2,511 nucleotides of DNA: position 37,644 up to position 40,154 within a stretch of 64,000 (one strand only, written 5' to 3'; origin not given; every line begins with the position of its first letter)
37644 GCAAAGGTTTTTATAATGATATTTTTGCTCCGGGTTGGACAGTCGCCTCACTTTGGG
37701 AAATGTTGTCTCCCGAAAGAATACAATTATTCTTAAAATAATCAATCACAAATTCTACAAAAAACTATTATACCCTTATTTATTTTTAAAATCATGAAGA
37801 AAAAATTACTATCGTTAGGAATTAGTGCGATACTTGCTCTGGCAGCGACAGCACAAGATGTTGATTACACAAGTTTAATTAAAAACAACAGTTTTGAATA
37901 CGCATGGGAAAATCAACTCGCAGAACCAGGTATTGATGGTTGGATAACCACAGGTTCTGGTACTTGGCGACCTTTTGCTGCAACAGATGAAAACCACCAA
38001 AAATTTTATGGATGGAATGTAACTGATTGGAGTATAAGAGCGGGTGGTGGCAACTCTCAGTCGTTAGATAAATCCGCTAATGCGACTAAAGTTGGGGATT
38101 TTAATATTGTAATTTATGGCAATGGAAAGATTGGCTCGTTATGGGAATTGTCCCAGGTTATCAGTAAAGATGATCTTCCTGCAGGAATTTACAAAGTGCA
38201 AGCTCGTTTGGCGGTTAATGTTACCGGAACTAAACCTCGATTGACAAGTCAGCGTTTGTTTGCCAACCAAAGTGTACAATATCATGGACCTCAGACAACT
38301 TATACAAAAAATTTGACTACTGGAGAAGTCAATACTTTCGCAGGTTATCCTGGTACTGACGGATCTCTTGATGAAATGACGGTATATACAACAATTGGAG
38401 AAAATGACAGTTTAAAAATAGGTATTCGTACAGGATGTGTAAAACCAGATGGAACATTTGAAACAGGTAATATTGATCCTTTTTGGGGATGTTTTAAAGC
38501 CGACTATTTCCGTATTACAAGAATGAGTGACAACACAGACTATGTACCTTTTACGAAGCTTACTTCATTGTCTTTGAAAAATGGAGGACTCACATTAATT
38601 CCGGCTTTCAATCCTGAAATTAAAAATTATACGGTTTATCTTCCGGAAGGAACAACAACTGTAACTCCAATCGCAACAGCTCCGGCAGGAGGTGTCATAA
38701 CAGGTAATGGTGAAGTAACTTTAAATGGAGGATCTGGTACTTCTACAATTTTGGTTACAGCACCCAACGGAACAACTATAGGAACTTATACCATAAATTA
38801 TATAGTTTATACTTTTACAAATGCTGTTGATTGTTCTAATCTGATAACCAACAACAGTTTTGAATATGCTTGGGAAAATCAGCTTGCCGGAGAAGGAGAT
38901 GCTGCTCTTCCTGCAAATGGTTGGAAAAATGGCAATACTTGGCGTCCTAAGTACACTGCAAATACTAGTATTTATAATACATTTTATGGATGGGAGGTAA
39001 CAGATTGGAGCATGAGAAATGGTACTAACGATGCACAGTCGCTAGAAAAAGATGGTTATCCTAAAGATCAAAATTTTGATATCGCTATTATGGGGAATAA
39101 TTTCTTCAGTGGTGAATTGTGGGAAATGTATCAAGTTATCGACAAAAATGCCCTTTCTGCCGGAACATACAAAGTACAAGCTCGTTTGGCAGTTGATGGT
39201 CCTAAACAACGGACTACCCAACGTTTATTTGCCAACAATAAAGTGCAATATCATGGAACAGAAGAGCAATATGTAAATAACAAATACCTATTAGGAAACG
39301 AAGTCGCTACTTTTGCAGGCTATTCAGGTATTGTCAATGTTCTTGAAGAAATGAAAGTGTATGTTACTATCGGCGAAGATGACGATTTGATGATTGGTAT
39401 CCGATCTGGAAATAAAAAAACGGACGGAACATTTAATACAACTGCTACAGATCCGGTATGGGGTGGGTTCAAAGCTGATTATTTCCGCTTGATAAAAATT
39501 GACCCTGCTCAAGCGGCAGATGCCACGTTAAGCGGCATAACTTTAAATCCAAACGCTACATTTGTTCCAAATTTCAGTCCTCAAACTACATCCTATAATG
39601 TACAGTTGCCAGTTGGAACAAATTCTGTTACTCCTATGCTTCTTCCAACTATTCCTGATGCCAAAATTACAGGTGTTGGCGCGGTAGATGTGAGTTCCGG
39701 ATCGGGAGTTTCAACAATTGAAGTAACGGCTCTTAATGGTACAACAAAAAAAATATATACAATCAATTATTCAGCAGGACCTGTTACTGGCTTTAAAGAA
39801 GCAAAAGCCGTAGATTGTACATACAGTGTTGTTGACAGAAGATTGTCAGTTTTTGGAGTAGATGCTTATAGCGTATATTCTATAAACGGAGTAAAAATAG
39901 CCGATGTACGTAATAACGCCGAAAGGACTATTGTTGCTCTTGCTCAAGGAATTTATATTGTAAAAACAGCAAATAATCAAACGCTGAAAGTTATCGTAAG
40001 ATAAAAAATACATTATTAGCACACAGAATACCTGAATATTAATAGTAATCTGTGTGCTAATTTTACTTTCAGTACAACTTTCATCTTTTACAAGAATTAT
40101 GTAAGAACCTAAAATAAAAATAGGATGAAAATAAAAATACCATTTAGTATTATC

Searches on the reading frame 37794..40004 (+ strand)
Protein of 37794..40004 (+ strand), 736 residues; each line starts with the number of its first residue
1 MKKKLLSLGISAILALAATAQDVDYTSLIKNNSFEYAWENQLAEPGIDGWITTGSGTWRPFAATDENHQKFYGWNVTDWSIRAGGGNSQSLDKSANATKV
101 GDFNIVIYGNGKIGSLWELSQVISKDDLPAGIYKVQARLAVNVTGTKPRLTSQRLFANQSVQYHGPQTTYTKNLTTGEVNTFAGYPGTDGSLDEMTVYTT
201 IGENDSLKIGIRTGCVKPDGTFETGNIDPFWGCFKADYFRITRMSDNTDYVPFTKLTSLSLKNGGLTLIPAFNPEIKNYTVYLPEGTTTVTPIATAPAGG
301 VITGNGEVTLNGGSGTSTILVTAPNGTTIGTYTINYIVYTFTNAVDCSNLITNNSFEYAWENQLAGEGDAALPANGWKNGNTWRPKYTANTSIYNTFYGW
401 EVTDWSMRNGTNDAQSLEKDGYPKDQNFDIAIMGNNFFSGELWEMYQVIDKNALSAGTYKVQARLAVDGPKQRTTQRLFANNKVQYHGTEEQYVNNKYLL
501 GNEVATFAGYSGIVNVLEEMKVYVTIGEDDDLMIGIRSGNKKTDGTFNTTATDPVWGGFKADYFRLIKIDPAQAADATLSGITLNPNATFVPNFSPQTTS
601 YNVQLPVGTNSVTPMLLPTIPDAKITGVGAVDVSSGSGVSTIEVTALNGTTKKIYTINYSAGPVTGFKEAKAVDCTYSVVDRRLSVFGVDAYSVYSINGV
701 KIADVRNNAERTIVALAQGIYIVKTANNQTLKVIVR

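Call 9: search_protein_families(library=pfam, proteins=[window:37794-40004:+])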
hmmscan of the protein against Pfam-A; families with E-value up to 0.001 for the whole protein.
window:37794-40004:+ (736 aa): 1 family
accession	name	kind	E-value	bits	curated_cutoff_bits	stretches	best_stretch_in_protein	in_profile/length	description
PF12733.13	Cadherin-like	-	3.4e-07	31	24.2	1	256-336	1-86/89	Cadherin-like beta sandwich domain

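Call 11: search_protein_families(library=ncbifam, proteins=[window:37794-40004:+], max_evalue=0.1)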
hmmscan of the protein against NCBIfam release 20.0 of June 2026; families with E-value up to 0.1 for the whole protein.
window:37794-40004:+ (736 aa): 3 families
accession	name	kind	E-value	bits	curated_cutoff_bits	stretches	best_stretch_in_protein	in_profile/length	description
TIGR04183.1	Por_Secre_tail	domain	0.00052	19.9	23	1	692-735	23-71/72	T9SS type A sorting domain-containing protein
NF052644.1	T9SS_DNase_Rie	equivalog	0.001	18.5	260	1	637-729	143-241/251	T9SS-dependent surface endonuclease, AS87_RS02955 family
NF033708.1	T9SS_Cterm_ChiA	domain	0.04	13.8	40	1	690-732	2-48/55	T9SS sorting signal type C domain-containing protein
